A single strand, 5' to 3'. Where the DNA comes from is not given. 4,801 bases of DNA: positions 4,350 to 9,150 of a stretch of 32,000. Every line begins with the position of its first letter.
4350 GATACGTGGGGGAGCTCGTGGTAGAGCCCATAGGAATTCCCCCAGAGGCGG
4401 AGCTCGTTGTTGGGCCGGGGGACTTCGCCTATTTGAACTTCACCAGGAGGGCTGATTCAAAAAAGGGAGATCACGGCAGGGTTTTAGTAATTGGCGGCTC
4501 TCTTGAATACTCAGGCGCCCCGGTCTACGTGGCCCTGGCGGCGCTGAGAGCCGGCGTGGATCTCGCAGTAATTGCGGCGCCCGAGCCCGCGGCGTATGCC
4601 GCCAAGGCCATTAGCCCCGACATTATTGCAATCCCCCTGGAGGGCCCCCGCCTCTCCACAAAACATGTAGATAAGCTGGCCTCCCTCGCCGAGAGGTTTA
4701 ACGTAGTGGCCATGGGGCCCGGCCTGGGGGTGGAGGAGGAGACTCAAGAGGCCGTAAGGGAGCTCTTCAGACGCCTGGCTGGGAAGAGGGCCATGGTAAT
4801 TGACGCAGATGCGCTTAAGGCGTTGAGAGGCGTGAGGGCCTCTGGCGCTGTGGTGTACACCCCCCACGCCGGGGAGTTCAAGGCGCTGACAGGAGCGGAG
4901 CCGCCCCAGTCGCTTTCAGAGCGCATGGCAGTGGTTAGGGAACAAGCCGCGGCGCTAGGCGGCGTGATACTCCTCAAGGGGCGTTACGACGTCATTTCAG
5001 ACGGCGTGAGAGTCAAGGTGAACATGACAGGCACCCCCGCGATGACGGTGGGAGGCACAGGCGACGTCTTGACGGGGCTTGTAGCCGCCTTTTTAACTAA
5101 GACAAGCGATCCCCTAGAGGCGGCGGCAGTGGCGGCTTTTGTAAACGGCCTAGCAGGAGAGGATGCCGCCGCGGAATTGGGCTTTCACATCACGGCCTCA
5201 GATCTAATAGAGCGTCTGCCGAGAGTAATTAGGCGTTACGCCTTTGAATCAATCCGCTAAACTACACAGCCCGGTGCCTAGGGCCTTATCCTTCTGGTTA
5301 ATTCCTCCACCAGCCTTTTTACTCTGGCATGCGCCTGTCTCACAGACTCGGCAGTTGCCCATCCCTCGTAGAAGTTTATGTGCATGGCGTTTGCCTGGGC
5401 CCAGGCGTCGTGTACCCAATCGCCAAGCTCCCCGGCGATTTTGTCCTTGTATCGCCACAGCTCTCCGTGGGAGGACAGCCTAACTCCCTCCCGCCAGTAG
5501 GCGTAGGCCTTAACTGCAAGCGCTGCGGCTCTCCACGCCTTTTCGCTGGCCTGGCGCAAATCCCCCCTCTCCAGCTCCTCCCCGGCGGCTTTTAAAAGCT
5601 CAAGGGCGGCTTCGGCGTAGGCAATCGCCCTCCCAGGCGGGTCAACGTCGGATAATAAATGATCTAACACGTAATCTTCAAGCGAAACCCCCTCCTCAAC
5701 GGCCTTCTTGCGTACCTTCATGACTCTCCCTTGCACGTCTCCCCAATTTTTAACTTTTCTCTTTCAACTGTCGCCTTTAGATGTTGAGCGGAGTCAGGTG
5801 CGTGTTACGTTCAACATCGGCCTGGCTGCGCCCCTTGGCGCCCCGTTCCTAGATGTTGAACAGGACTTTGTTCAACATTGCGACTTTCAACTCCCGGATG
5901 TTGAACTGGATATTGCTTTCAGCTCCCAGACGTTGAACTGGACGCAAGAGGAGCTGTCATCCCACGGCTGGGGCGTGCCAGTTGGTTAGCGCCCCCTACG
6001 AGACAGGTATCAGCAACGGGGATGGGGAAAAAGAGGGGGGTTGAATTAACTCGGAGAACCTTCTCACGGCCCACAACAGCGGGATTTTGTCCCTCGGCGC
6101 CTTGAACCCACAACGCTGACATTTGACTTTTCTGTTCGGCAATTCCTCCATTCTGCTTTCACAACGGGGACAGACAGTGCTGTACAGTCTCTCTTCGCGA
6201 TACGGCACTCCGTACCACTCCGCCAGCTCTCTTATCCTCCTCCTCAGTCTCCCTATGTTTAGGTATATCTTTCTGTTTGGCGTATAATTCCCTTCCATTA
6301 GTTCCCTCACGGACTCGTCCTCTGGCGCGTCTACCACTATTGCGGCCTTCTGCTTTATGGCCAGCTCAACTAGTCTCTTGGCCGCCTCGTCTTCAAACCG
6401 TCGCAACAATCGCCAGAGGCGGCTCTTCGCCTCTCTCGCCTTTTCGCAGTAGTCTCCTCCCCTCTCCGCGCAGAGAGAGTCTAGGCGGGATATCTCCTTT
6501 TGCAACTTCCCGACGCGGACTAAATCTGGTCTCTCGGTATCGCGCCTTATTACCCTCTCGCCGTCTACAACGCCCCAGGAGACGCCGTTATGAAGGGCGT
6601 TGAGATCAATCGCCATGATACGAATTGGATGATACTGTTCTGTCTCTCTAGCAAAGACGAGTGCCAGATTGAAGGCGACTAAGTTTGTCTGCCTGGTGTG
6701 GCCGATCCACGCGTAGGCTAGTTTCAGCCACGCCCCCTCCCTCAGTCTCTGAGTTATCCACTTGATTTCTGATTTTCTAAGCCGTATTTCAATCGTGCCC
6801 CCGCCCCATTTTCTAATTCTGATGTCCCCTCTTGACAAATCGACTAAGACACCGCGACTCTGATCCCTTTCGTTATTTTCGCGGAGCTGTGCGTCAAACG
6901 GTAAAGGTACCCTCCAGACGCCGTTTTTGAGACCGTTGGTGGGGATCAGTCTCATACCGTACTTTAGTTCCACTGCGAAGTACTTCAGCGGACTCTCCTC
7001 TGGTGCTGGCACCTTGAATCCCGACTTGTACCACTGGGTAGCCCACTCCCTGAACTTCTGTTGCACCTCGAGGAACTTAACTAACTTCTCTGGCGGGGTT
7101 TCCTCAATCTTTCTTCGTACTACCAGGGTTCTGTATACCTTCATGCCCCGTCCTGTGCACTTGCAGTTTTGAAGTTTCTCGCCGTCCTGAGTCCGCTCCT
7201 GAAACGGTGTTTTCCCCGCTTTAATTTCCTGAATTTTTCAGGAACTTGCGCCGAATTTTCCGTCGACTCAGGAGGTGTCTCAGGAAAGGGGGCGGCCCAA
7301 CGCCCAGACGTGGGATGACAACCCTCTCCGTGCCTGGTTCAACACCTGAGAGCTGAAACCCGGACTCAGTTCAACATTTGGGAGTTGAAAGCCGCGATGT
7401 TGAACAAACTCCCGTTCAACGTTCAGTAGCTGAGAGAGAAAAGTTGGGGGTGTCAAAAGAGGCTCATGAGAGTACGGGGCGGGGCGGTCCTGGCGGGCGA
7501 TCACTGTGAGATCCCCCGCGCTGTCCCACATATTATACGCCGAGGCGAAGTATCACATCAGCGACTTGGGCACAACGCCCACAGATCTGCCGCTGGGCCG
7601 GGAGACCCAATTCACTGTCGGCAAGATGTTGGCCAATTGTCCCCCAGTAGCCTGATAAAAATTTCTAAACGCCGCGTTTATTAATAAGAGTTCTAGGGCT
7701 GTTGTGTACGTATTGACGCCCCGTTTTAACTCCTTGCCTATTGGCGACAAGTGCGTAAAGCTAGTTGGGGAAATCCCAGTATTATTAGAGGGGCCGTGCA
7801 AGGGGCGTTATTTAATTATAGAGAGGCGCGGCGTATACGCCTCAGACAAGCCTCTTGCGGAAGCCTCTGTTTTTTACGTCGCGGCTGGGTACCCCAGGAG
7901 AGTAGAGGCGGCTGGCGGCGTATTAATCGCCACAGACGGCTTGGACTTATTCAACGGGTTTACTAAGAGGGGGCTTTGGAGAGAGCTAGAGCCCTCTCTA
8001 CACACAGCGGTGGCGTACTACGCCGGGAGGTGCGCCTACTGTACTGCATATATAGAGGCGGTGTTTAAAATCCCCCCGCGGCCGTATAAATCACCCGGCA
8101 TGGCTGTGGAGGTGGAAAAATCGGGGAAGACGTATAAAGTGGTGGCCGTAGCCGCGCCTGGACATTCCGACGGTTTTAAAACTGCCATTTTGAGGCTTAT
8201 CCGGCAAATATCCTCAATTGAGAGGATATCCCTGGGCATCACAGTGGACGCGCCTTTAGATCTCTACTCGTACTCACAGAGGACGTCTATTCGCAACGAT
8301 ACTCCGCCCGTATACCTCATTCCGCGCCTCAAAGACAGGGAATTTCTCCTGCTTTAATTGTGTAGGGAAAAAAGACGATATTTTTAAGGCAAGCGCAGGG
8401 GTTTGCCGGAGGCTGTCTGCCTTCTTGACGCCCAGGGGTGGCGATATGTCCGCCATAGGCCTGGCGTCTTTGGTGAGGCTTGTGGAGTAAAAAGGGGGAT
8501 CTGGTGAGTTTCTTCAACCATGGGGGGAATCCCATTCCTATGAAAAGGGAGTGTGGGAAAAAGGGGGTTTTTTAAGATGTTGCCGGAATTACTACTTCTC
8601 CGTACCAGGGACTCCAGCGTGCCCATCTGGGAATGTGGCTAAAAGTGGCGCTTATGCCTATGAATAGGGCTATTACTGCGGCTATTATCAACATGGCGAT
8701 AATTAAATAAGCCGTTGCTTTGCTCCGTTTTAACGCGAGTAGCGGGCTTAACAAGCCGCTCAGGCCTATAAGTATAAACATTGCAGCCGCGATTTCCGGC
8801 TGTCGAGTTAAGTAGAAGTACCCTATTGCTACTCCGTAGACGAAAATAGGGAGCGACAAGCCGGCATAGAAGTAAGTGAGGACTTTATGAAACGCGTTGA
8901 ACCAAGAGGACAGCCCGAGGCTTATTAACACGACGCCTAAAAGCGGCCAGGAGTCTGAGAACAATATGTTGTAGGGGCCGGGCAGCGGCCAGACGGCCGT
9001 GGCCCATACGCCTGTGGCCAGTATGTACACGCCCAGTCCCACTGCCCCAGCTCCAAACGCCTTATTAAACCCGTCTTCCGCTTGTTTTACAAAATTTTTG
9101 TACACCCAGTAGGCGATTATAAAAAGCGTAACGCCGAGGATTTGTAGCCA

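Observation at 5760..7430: tnpB-only element bracketed by ~130-bp inverted repeats made of GTTGAAC hairpin modules; possible outward-facing guide-RNA scaffolds at both ends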

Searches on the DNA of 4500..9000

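Call 58: search_with_rna_model(model_id=R1, source=window, start=4500, end=9000, filters=off, max_evalue=10, show_alignments=2)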
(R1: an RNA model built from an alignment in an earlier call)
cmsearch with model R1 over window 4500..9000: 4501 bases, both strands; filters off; matches with E-value up to 10: 54.
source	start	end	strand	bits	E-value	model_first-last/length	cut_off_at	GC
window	4659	4761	+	6.8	0.11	1-212/212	no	0.6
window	5063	5144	+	6.3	0.15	1-212/212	no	0.56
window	5901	5963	+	5.6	0.23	1-212/212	no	0.51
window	5693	5727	-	5.5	0.23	1-212/212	no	0.51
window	5193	5221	-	5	0.33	75-103/212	no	0.59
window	8514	8560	+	4.9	0.35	1-212/212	no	0.49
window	7400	7473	-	4.6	0.41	1-212/212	no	0.46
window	5871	5966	-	4.2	0.52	1-212/212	no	0.5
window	4508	4563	-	4.2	0.52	1-212/212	no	0.71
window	8701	8769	-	4.1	0.57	1-212/212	no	0.48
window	5025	5076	-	3.9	0.63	1-212/212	no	0.69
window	8331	8384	+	3.8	0.67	1-212/212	no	0.33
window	8422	8462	-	3.8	0.68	1-212/212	no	0.61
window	5077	5144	-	3.7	0.74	1-212/212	no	0.54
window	5614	5629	+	3.4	0.87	109-124/212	no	0.69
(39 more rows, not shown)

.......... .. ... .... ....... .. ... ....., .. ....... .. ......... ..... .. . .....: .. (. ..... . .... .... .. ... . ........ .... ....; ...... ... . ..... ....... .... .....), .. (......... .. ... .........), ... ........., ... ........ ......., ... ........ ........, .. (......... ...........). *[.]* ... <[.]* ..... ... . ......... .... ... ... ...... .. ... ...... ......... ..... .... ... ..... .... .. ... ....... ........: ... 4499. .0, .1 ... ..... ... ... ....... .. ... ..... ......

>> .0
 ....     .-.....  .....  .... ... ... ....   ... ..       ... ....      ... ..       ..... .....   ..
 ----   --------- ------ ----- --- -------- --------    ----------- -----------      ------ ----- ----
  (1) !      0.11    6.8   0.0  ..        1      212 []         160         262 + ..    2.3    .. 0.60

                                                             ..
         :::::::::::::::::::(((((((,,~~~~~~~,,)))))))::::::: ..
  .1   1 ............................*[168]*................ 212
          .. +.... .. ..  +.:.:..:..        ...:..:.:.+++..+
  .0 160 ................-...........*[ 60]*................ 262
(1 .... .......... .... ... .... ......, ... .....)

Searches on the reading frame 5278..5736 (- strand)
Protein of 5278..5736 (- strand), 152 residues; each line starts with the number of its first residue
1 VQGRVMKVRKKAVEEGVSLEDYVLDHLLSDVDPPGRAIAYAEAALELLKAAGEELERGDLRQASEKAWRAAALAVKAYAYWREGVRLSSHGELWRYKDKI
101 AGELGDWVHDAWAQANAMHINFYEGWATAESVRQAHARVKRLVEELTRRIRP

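Call 7: search_protein_families(library=pfam, proteins=[window:5278-5736:-])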
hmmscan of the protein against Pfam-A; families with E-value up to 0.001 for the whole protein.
window:5278-5736:- (152 aa): 1 family
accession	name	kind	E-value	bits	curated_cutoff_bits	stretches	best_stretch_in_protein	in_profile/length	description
PF05942.16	PaREP1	-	5.5e-26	91.2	24.4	1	39-143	1-115/115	Archaeal PaREP1/PaREP8 family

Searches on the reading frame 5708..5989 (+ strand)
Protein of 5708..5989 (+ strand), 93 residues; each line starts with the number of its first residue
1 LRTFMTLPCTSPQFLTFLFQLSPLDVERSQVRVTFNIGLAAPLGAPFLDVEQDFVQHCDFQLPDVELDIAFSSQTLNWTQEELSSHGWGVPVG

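Call 67: find_homologous_proteins(query=window:5708-5989:+, max_evalue=0.01)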
Query window:5708-5989:+ (93 aa): 2 proteins with E <= 0.01 among 5 candidates.
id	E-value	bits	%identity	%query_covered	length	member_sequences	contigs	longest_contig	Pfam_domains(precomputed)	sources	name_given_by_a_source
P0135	9.4e-49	181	96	96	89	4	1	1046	-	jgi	-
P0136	9.0e-25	105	86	63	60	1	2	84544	-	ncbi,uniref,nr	ncbi:hypothetical protein CGL51_06015 [Pyrobaculum aerophilum]|uniref:Uncharacterized protein n=1 Ta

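Call 68: find_encoding_contigs(protein=P0135, flank=3000, max_places=10)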
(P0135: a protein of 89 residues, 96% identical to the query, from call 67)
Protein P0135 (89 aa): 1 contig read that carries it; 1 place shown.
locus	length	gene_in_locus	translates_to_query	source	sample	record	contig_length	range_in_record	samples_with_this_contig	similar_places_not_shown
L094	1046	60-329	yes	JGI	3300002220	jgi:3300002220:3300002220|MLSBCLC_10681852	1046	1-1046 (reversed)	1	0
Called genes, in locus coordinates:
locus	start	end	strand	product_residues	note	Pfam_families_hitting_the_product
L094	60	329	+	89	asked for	-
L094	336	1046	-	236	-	?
